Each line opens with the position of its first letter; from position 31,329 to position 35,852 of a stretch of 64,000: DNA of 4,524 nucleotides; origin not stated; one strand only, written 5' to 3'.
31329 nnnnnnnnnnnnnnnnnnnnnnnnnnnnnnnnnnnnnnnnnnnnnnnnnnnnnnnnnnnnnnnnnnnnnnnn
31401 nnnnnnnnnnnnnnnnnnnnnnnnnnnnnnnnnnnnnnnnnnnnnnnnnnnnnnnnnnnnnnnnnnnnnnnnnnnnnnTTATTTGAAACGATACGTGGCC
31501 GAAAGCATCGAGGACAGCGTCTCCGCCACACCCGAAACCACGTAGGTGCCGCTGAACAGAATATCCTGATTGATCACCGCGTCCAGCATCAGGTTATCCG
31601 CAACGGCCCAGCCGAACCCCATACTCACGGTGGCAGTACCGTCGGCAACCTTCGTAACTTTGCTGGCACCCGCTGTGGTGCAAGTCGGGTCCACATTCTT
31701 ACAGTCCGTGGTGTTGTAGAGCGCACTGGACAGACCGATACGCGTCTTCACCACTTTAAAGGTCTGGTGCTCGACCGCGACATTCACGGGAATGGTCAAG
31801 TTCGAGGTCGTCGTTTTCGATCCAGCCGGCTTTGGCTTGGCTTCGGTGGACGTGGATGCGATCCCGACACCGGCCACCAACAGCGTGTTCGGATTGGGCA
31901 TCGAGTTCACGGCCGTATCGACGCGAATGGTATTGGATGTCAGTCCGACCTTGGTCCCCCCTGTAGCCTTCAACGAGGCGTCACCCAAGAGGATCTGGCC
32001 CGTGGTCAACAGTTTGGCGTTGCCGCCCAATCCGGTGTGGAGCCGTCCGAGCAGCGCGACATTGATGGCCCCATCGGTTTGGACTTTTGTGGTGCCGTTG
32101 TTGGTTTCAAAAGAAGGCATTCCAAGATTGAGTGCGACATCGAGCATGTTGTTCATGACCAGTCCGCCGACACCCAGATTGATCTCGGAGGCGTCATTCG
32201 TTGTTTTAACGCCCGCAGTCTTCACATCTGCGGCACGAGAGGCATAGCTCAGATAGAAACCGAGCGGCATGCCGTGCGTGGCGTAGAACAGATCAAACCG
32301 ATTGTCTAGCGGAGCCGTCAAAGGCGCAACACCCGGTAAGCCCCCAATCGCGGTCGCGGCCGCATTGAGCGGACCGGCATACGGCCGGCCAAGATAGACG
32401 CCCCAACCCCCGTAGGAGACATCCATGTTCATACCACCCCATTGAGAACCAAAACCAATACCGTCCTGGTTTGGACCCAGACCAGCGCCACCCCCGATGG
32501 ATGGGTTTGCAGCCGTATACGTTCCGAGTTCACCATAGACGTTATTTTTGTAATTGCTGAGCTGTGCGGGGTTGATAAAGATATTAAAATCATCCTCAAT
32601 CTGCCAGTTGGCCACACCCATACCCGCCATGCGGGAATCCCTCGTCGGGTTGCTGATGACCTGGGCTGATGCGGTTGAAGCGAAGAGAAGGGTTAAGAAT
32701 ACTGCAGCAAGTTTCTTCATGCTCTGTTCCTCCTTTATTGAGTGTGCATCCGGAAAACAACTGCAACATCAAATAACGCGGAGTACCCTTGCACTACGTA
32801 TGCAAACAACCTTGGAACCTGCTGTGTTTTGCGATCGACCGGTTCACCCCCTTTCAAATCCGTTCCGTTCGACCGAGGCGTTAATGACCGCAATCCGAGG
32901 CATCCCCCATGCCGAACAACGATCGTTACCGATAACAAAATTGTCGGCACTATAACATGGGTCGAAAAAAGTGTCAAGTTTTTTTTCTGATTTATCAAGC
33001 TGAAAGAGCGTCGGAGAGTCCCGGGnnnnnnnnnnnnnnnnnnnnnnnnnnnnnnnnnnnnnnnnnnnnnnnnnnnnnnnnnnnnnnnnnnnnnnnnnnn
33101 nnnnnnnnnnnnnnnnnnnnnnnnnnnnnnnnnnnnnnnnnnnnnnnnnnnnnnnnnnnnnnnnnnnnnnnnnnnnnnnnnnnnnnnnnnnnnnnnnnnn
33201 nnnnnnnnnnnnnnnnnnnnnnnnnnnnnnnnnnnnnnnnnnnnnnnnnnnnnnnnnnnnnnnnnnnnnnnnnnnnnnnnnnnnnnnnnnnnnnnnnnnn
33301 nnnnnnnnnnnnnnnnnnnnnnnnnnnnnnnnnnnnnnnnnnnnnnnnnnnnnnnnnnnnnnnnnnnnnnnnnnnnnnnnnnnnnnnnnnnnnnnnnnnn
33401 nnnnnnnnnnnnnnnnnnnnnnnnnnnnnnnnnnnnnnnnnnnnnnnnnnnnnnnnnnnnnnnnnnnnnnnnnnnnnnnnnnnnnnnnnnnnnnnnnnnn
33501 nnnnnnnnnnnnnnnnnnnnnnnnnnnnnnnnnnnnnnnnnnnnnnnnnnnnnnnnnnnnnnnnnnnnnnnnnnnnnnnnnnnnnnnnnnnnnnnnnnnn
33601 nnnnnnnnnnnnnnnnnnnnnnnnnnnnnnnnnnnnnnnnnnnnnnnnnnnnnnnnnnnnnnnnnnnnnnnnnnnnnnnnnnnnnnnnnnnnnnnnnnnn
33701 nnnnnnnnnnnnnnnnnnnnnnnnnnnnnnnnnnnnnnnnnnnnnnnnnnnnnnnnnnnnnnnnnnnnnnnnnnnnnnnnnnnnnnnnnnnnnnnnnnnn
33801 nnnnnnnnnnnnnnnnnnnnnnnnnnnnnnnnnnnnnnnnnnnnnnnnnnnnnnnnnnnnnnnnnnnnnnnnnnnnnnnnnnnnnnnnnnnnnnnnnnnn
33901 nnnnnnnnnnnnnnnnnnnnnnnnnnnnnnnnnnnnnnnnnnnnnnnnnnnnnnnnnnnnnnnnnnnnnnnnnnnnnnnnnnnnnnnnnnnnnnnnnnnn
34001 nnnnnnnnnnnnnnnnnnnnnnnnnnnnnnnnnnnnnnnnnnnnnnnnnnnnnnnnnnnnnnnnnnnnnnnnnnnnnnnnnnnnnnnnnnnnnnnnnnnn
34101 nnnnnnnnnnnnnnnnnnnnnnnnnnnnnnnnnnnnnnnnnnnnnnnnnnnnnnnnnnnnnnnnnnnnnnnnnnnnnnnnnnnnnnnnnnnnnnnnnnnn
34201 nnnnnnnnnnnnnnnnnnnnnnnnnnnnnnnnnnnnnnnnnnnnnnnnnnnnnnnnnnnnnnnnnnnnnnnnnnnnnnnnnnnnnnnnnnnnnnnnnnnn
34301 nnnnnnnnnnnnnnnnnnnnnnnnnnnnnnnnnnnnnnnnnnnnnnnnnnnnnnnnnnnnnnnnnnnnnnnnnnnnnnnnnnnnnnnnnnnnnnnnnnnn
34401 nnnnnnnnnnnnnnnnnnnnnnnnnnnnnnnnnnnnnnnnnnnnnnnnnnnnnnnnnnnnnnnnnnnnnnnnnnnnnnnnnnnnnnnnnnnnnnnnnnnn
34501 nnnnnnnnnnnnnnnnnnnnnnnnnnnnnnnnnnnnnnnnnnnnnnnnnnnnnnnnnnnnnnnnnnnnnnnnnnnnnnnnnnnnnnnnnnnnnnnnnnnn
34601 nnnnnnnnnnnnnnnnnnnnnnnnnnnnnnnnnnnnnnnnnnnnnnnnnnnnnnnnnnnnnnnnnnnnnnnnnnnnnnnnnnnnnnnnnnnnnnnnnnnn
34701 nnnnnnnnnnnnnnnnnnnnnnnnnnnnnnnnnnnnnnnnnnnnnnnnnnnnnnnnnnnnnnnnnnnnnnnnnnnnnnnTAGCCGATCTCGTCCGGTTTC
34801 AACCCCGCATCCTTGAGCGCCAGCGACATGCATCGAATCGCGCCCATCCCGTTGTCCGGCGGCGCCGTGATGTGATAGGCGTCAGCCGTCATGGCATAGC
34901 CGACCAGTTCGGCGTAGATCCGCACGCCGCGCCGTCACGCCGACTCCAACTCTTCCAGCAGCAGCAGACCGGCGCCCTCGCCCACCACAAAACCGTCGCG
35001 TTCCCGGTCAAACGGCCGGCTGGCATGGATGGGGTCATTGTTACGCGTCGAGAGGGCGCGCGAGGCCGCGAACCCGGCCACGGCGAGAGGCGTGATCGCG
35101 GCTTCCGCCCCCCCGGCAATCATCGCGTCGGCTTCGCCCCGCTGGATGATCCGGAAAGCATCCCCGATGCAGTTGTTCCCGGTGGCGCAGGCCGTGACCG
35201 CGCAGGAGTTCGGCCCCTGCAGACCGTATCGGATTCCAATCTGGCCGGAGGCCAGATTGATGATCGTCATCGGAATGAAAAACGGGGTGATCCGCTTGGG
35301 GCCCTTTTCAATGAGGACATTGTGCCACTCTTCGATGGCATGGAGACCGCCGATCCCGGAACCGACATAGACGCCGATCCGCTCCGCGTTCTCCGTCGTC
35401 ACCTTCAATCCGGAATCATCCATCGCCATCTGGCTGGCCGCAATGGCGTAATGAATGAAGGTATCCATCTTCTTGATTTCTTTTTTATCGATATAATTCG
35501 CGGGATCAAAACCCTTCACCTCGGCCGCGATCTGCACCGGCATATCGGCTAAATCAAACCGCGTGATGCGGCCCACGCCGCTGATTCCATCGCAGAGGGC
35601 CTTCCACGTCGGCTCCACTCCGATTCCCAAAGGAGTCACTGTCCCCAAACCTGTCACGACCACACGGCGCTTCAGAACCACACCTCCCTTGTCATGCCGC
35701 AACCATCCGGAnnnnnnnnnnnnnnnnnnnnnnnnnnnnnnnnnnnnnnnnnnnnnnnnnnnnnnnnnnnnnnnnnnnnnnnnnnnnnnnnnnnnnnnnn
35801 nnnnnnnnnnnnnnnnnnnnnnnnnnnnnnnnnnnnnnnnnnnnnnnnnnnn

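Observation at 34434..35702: fabF carries an in-frame TGA at a conserved Lys/Arg position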

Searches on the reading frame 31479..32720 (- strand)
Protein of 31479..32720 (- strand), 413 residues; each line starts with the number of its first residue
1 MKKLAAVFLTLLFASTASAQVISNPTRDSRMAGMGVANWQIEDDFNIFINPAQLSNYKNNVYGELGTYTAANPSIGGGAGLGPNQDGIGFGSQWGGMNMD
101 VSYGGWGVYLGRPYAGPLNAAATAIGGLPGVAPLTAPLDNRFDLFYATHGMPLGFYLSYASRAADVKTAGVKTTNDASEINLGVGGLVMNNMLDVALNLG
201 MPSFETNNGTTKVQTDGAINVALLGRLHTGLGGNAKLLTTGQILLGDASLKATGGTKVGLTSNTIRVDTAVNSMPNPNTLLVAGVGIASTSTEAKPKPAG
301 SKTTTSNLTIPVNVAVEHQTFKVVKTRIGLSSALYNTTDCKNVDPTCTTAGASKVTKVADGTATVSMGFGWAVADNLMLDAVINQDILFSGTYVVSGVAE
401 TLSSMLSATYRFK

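Call 26: search_protein_families(library=pfam, proteins=[window:31479-32720:-], max_evalue=0.00001)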
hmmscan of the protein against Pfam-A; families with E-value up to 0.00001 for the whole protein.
window:31479-32720:- (413 aa): 0 families

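Call 42: search_protein_families(library=ncbifam, proteins=[window:31479-32720:-], max_evalue=0.00001)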
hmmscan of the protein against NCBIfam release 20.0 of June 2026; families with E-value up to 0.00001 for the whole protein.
window:31479-32720:- (413 aa): 1 family
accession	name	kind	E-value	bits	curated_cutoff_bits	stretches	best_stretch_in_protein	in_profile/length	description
NF053618.2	PopA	subfamily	3.5e-17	62.9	150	1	1-412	1-366/366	PopA family porin-like outer membrane protein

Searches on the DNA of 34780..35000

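Call 23: search_rna_families(source=window, start=34780, end=35000, threshold=evalue, max_evalue=10)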
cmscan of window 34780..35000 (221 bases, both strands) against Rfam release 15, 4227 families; matches with E-value up to 10: 4.
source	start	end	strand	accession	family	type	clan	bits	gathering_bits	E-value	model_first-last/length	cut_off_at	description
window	34859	34930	+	RF00305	snoZ248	Gene; snRNA; snoRNA; CD-box;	-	14.9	120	2.1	1-137/137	no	Small nucleolar RNA Z248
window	34854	34888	-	RF01336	CRISPR-DR23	Gene; CRISPR;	-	14.6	45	3.2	1-36/36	no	CRISPR RNA direct repeat element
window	34814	34894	-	RF02242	Xoo5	Gene; sRNA;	-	12.6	50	3.1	1-124/124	no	Xanthomonadaceae sRNA Xoo5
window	34867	35000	-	RF00567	SNORD17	Gene; snRNA; snoRNA; CD-box;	-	10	45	2.3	116-238/238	5'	Small nucleolar RNA SNORD17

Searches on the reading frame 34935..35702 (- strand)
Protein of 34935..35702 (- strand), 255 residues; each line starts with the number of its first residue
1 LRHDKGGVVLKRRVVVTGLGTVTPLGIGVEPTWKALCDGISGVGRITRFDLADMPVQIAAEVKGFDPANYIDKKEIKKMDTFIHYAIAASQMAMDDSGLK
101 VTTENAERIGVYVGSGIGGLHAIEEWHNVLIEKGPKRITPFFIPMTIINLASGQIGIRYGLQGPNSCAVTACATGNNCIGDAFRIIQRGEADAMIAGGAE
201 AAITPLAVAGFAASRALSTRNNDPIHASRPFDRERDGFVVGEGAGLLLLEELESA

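Call 26: search_protein_families(library=pfam, proteins=[window:34935-35702:-], max_evalue=0.00001)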
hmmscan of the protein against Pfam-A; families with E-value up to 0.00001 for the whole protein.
window:34935-35702:- (255 aa): 1 family
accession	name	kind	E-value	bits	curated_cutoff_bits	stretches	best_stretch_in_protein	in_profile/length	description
PF00109.32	ketoacyl-synt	-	1.6e-59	202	20.8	1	12-255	2-252/252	Beta-ketoacyl synthase, N-terminal domain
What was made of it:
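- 34938..35681 (-): fabF 5' part (codons 1-248): the KAS N-terminal domain, including the active-site Cys165. PF00109 matches profile positions 2-252 of 252 and ends at the last residue before the stop (call 26).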

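Call 40: find_homologous_proteins(query=window:34938-35681:-, max_evalue=1e-100)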
Query seq(248 aa) (248 aa): 3197 proteins with E <= 1e-100 among 8000 candidates; the best 120 are listed.
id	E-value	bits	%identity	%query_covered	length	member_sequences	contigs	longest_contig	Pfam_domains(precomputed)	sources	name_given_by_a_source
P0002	4.1e-145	500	91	99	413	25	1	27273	PF00109.33,PF02801.29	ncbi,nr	ncbi:MAG: beta-ketoacyl-ACP synthase II [Nitrospirae bacterium]|nr:beta-ketoacyl-ACP synthase II [Ni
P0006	6.7e-143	492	88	100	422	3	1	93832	PF00109.33,PF02801.29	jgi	jgi:3-oxoacyl-[acyl-carrier-protein] synthase II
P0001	1.4e-142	491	90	98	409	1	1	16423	PF00109.33,PF02801.29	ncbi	-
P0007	3.3e-142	490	89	93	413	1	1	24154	PF00109.33,PF02801.29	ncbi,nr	ncbi:MAG: beta-ketoacyl-ACP synthase II [Nitrospirae bacterium]|nr:beta-ketoacyl-ACP synthase II [Ni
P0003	1.3e-141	488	94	94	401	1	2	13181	PF00109.33,PF02801.29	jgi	-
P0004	1.5e-141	488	91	98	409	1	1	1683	PF00109.33,PF02801.29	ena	-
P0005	1.5e-141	488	91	98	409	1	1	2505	PF00109.33,PF02801.29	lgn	-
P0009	4.2e-139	480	88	91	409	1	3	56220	PF00109.33,PF02801.29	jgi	-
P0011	5.8e-139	479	88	91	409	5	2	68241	PF00109.33,PF02801.29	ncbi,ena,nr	ncbi:MAG TPA: beta-ketoacyl-ACP synthase II [Nitrospiria bacterium]|nr:beta-ketoacyl-ACP synthase II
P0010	6.8e-139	479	88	91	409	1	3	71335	PF00109.33,PF02801.29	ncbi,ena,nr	ncbi:MAG TPA: beta-ketoacyl-ACP synthase II [Nitrospiria bacterium]|nr:beta-ketoacyl-ACP synthase II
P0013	1.1e-137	475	87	91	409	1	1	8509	PF00109.33,PF02801.29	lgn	-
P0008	2.8e-137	474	89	88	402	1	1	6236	PF00109.33,PF02801.29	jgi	-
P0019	4.4e-137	473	87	98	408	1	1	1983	PF00109.33,PF02801.29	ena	-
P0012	5.9e-136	470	88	89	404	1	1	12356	PF00109.33,PF02801.29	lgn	-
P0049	2.9e-132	457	83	99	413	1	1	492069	PF00109.33,PF02801.29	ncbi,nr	ncbi:MAG: beta-ketoacyl-ACP synthase II [Nitrospirae bacterium]|nr:beta-ketoacyl-ACP synthase II [Ca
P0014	3.0e-132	457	85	88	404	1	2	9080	PF00109.33,PF02801.29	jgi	-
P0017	1.2e-131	455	87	87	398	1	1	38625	PF00109.33,PF02801.29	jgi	jgi:3-oxoacyl-[acyl-carrier-protein] synthase II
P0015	1.7e-131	455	86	87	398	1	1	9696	PF00109.33,PF02801.29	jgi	jgi:3-oxoacyl-[acyl-carrier-protein] synthase II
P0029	2.2e-131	455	83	100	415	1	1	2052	PF00109.33,PF02801.29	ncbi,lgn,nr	ncbi:MAG: beta-ketoacyl-ACP synthase II [Nitrospira sp.]|nr:beta-ketoacyl-ACP synthase II [Nitrospir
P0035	7.0e-131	453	80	99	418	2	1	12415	PF00109.33,PF02801.29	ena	-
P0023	2.7e-130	451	81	100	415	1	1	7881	PF00109.33,PF02801.29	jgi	jgi:3-oxoacyl-[acyl-carrier-protein] synthase II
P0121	3.5e-130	451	82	99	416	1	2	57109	PF00109.33,PF02801.29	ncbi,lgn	-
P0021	5.6e-130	450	81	100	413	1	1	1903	PF00109.33,PF02801.29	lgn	-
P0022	5.8e-130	450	81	100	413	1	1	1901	PF00109.33,PF02801.29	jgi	-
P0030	5.8e-130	450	82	100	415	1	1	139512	PF00109.33,PF02801.29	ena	-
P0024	6.6e-130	450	81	100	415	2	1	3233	PF00109.33,PF02801.29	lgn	-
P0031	1.1e-129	449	83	97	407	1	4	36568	PF00109.33,PF02801.29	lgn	-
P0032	2.8e-129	448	80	99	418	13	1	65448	PF00109.33,PF02801.29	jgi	jgi:3-oxoacyl-[acyl-carrier-protein] synthase II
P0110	5.1e-129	447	80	99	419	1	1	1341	PF00109.33,PF02801.29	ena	-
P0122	5.2e-129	447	80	99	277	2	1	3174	PF00109.33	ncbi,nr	ncbi:MAG TPA: beta-ketoacyl-ACP synthase II, partial [Nitrospiria bacterium]|nr:beta-ketoacyl-ACP sy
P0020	6.7e-129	446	81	99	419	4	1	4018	PF00109.33,PF02801.29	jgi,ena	-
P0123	1.5e-128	445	79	99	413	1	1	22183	PF00109.33,PF02801.29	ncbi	-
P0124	2.0e-128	445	78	99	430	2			PF00109.33,PF02801.29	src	-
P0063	2.3e-128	445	80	99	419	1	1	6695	PF00109.33,PF02801.29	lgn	-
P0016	6.7e-128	443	90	82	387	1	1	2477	PF00109.33,PF02801.29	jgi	-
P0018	1.1e-127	442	90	82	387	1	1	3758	PF00109.33,PF02801.29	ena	-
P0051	1.3e-127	442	80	99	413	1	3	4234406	PF00109.33,PF02801.29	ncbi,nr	ncbi:MAG: beta-ketoacyl-ACP synthase II [Candidatus Manganitrophus sp.]|nr:beta-ketoacyl-ACP synthas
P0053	1.3e-127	442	80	99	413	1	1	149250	PF00109.33,PF02801.29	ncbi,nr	ncbi:MAG: beta-ketoacyl-ACP synthase II [Candidatus Manganitrophus sp.]|nr:beta-ketoacyl-ACP synthas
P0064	1.8e-127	442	80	99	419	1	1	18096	PF00109.33,PF02801.29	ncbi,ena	-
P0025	1.8e-127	442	81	99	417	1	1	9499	PF00109.33,PF02801.29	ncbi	-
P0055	1.9e-127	442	80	99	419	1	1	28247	PF00109.33,PF02801.29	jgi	jgi:3-oxoacyl-[acyl-carrier-protein] synthase II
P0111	1.9e-127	442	79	99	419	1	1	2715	PF00109.33,PF02801.29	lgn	-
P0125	2.0e-127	442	79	99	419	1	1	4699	PF00109.33,PF02801.29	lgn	-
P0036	2.1e-127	442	81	99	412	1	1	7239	PF00109.33,PF02801.29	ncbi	ncbi:MAG: beta-ketoacyl-ACP synthase II [Nitrospiria bacterium]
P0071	2.4e-127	441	79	100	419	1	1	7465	PF00109.33,PF02801.29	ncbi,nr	ncbi:MAG TPA: beta-ketoacyl-ACP synthase II [Candidatus Manganitrophaceae bacterium]|nr:beta-ketoacy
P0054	3.2e-127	441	79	99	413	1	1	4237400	PF00109.33,PF02801.29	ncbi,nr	ncbi:MAG: beta-ketoacyl-ACP synthase II [Candidatus Manganitrophus sp.]|nr:MAG: beta-ketoacyl-ACP sy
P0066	4.4e-127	440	79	99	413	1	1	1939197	PF00109.33,PF02801.29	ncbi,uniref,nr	ncbi:beta-ketoacyl-ACP synthase II [Candidatus Manganitrophus noduliformans]|uniref:3-oxoacyl-[acyl-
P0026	4.5e-127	440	81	98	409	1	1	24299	PF00109.33,PF02801.29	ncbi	-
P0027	5.4e-127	440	82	98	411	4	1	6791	PF00109.33,PF02801.29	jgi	-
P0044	7.5e-127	440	81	99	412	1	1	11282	PF00109.33,PF02801.29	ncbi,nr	ncbi:MAG TPA: beta-ketoacyl-ACP synthase II [Nitrospiria bacterium]|nr:beta-ketoacyl-ACP synthase II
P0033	9.7e-127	439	79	100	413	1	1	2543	PF00109.33,PF02801.29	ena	-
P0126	1.1e-126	439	79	97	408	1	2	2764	PF00109.33,PF02801.29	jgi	jgi:3-oxoacyl-[acyl-carrier-protein] synthase II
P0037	1.3e-126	439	79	100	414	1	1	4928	PF00109.33,PF02801.29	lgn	-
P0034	1.5e-126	439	79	100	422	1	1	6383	PF00109.33,PF02801.29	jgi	jgi:3-oxoacyl-[acyl-carrier-protein] synthase II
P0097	1.7e-126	439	80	97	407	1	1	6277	PF00109.33,PF02801.29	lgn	-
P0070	2.1e-126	438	81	97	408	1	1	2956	PF00109.33,PF02801.29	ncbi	-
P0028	2.6e-126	438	79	100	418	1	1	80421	PF00109.33,PF02801.29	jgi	jgi:3-oxoacyl-[acyl-carrier-protein] synthase II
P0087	4.8e-126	437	79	99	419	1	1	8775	PF00109.33,PF02801.29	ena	-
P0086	2.6e-125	435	80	97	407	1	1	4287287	PF00109.33,PF02801.29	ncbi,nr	ncbi:MAG: beta-ketoacyl-ACP synthase II [Candidatus Manganitrophus sp. SB1]|nr:beta-ketoacyl-ACP syn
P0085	2.6e-125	435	80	97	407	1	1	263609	PF00109.33,PF02801.29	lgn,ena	-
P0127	2.8e-125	435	80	97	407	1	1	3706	PF00109.33,PF02801.29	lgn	-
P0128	3.0e-125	434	78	97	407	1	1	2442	PF00109.33,PF02801.29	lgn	-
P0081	3.9e-125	434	80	97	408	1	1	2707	PF00109.33,PF02801.29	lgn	-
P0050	5.5e-125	434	78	99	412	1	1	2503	PF00109.33,PF02801.29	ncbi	ncbi:MAG TPA: beta-ketoacyl-ACP synthase II [Nitrospiria bacterium]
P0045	1.0e-124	433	82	96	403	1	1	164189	PF00109.33,PF02801.29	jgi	-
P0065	1.1e-124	433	80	97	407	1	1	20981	PF00109.33,PF02801.29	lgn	-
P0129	1.1e-124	433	78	99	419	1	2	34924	PF00109.33,PF02801.29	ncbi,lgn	-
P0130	1.2e-124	432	80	97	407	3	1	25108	PF00109.33,PF02801.29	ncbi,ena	-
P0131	1.2e-124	432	78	99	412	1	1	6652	PF00109.33,PF02801.29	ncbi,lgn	-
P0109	1.3e-124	432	80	97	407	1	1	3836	PF00109.33,PF02801.29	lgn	-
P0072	1.5e-124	432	80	97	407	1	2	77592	PF00109.33,PF02801.29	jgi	-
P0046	1.5e-124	432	82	96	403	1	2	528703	PF00109.33,PF02801.29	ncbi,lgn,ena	-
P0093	2.3e-124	432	80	97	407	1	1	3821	PF00109.33,PF02801.29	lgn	-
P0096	2.3e-124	432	80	97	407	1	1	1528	PF00109.33,PF02801.29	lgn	-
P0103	3.1e-124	431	79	97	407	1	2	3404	PF00109.33,PF02801.29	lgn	-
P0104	3.3e-124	431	80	97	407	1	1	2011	PF00109.33,PF02801.29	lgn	-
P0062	3.3e-124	431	82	94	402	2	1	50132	PF00109.33,PF02801.29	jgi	jgi:3-oxoacyl-[acyl-carrier-protein] synthase II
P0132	4.2e-124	431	79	99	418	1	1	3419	PF00109.33,PF02801.29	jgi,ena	-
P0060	4.5e-124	431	81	97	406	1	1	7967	PF00109.33,PF02801.29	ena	-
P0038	5.8e-124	430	81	96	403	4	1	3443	PF00109.33,PF02801.29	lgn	-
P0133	6.2e-124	430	79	97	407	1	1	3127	PF00109.33,PF02801.29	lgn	-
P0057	6.9e-124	430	81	97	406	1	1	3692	PF00109.33,PF02801.29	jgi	-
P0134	7.3e-124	430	79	100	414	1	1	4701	PF00109.33,PF02801.29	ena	-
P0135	7.9e-124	430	79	97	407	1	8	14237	PF00109.33,PF02801.29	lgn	-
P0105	7.9e-124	430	79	97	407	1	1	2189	PF00109.33,PF02801.29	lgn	-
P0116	9.1e-124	430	79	97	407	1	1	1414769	PF00109.33,PF02801.29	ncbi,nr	ncbi:MAG: beta-ketoacyl-ACP synthase II [Candidatus Manganitrophus sp. SA1]|nr:beta-ketoacyl-ACP syn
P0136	1.1e-123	429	78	99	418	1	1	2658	PF00109.33,PF02801.29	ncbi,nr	ncbi:MAG: beta-ketoacyl-ACP synthase II [Nitrospirae bacterium]|nr:beta-ketoacyl-ACP synthase II [Ni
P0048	1.1e-123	429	77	100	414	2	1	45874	PF00109.33,PF02801.29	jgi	jgi:3-oxoacyl-[acyl-carrier-protein] synthase II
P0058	1.2e-123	429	80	97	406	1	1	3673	PF00109.33,PF02801.29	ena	-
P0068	1.2e-123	429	77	99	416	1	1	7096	PF00109.33,PF02801.29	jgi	jgi:3-oxoacyl-[acyl-carrier-protein] synthase II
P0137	1.5e-123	429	82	94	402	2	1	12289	PF00109.33,PF02801.29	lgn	-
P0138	2.6e-123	428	79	97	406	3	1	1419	PF00109.33,PF02801.29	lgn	-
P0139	3.2e-123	428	78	99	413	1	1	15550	PF00109.33,PF02801.29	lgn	-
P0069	3.3e-123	428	80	97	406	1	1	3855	PF00109.33,PF02801.29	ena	-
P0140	3.5e-123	428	77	100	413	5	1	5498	PF00109.33,PF02801.29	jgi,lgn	jgi:3-oxoacyl-[acyl-carrier-protein] synthase II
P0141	3.8e-123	428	78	99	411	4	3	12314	PF00109.33,PF02801.29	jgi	jgi:3-oxoacyl-[acyl-carrier-protein] synthase II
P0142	4.2e-123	427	77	98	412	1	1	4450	PF00109.33,PF02801.29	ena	-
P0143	5.8e-123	427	78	99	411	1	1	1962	PF00109.33,PF02801.29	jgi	jgi:3-oxoacyl-[acyl-carrier-protein] synthase II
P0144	6.2e-123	427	79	97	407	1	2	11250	PF00109.33,PF02801.29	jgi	-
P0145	6.4e-123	427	78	99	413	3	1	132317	PF00109.33,PF02801.29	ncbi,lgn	-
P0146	6.5e-123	427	78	99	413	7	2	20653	PF00109.33,PF02801.29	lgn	-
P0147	7.1e-123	427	78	97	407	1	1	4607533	PF00109.33,PF02801.29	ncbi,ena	-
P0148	7.6e-123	427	76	99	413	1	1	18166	PF00109.33,PF02801.29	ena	-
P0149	8.3e-123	426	78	97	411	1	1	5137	PF00109.33,PF02801.29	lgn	-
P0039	8.4e-123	426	81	94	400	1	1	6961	PF00109.33,PF02801.29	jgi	-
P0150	1.1e-122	426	79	97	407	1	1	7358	PF00109.33,PF02801.29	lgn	-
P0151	1.1e-122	426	79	98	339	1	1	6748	PF00109.33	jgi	jgi:3-oxoacyl-[acyl-carrier-protein] synthase II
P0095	1.3e-122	426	77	98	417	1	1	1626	PF00109.33,PF02801.29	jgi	jgi:3-oxoacyl-[acyl-carrier-protein] synthase II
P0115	1.4e-122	426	76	99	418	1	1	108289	PF00109.33,PF02801.29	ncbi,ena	-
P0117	1.4e-122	426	76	99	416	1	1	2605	PF00109.33,PF02801.29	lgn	-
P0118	1.4e-122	426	76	99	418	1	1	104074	PF00109.33,PF02801.29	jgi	-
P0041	1.5e-122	426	81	94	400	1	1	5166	PF00109.33,PF02801.29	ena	-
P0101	1.5e-122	426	76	98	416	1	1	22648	PF00109.33,PF02801.29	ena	-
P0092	1.5e-122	426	76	98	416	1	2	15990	PF00109.33,PF02801.29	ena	-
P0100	1.5e-122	426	77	100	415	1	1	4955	PF00109.33,PF02801.29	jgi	jgi:3-oxoacyl-[acyl-carrier-protein] synthase II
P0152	1.7e-122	425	80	96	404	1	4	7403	PF00109.33,PF02801.29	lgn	-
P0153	1.7e-122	425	78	99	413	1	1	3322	PF00109.33,PF02801.29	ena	-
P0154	2.6e-122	425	79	98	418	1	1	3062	PF00109.33,PF02801.29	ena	-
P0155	2.8e-122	425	78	97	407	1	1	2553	PF00109.33,PF02801.29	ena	-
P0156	3.4e-122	424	77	99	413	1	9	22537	PF00109.33,PF02801.29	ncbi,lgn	-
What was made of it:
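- Tried and rejected: The best hit was 94% identical and all hits were full length (call 40).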
